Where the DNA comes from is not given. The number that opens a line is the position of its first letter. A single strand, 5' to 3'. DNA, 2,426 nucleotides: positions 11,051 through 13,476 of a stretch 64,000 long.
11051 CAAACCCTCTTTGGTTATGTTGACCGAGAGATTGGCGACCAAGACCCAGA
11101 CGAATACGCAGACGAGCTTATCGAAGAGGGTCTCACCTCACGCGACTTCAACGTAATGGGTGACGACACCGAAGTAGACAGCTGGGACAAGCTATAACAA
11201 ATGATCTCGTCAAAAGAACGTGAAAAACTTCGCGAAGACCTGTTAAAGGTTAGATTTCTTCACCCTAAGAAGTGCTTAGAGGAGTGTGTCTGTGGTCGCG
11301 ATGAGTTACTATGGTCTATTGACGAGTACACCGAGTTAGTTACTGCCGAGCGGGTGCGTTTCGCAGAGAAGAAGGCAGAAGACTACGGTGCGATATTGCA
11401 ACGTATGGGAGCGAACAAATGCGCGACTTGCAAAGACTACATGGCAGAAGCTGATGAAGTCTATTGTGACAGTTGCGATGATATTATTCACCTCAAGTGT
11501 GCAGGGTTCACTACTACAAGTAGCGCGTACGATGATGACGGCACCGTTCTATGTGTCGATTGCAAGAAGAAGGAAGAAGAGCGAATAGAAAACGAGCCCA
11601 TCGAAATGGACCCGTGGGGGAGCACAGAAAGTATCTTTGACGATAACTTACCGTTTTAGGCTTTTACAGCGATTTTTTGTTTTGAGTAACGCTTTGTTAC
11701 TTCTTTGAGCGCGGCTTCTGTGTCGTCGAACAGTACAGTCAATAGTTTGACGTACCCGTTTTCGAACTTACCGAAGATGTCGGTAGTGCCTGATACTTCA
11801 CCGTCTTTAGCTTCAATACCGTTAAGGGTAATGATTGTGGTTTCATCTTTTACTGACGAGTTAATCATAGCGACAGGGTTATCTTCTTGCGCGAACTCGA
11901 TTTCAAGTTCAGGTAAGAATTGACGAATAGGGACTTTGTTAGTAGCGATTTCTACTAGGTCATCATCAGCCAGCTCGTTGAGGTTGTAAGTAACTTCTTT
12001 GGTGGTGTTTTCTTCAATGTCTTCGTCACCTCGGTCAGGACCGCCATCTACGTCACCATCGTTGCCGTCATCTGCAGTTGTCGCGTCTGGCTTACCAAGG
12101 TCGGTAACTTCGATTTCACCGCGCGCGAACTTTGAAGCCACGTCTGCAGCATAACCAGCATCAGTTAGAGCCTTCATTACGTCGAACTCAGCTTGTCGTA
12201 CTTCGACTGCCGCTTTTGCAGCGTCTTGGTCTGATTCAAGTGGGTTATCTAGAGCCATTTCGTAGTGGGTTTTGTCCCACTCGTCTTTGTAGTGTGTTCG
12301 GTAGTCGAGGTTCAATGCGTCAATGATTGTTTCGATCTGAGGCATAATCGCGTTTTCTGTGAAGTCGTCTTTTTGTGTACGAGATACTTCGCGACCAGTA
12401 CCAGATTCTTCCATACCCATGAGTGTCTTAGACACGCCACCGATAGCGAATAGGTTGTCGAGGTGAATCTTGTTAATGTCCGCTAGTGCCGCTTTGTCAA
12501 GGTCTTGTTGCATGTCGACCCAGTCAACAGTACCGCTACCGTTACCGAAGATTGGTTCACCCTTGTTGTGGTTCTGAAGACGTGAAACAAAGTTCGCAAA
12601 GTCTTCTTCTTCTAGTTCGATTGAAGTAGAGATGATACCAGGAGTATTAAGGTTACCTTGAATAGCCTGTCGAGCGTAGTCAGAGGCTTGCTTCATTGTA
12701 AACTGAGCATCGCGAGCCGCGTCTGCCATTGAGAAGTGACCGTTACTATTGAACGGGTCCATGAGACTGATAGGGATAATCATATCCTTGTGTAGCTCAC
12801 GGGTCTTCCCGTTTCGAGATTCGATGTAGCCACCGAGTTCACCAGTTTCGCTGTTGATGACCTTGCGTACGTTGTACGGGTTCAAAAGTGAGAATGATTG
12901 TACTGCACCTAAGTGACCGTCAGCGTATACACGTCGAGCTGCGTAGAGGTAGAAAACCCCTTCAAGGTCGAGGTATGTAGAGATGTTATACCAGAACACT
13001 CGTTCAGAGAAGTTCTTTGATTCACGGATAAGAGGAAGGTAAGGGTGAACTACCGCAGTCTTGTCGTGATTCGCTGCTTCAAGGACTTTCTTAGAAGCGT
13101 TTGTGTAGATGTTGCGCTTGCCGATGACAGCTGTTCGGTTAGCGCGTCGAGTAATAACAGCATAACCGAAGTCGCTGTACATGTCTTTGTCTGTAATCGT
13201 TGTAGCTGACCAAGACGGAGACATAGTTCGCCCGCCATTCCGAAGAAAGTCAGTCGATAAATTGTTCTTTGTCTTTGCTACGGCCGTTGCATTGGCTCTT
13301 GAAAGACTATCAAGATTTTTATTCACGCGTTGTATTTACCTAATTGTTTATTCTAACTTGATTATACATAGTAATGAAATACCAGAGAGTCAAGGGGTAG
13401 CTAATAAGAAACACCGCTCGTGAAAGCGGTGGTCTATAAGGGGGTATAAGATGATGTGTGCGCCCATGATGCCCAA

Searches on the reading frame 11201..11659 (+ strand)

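Call 94: search_protein_families(library=pfam, proteins=[window:11201-11659:+], max_evalue=0.01)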
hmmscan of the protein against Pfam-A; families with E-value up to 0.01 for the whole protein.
window:11201-11659:+ (152 aa): 3 families
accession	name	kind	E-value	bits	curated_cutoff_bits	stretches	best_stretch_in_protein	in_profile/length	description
PF00628.35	PHD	-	7.2e-06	26.4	24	1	74-121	1-47/47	PHD-finger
PF13771.12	zf-HC5HC2H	-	0.0019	18.8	29.1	1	46-123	11-89/91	PHD-like zinc-binding domain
PF00130.28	C1_1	-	0.0045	17.2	26.5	1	71-106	11-48/53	Phorbol esters/diacylglycerol binding domain (C1 domain)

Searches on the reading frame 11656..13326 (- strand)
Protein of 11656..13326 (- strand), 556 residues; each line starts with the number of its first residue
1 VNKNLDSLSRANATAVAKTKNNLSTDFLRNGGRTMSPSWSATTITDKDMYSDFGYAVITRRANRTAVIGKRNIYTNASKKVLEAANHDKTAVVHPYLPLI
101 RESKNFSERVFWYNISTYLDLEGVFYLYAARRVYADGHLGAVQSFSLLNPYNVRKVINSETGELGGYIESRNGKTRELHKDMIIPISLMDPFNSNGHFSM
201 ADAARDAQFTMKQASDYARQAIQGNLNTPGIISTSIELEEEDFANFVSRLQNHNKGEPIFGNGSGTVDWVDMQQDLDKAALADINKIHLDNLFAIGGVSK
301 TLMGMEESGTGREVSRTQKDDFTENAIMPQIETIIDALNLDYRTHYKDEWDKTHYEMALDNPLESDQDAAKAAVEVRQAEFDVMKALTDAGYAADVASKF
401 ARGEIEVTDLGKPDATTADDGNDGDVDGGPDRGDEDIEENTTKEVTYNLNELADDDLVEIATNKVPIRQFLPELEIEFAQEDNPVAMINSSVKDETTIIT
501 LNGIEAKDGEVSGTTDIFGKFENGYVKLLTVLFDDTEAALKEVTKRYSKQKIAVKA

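Call 11: search_protein_families(library=phrogs, proteins=[window:11656-13326:-], max_evalue=0.00001)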
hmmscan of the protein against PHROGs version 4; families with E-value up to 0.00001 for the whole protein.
window:11656-13326:- (556 aa): 1 family
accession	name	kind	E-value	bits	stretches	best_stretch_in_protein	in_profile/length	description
phrog_2662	-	head and packaging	2.8e-10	40.4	1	54-372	70-383/717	portal protein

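Call 62: search_dna_similar(query=window:11656-13326:-, collection=phages, mode=protein, max_rows=15)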
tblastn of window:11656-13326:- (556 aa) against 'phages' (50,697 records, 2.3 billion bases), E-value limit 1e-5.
No match.
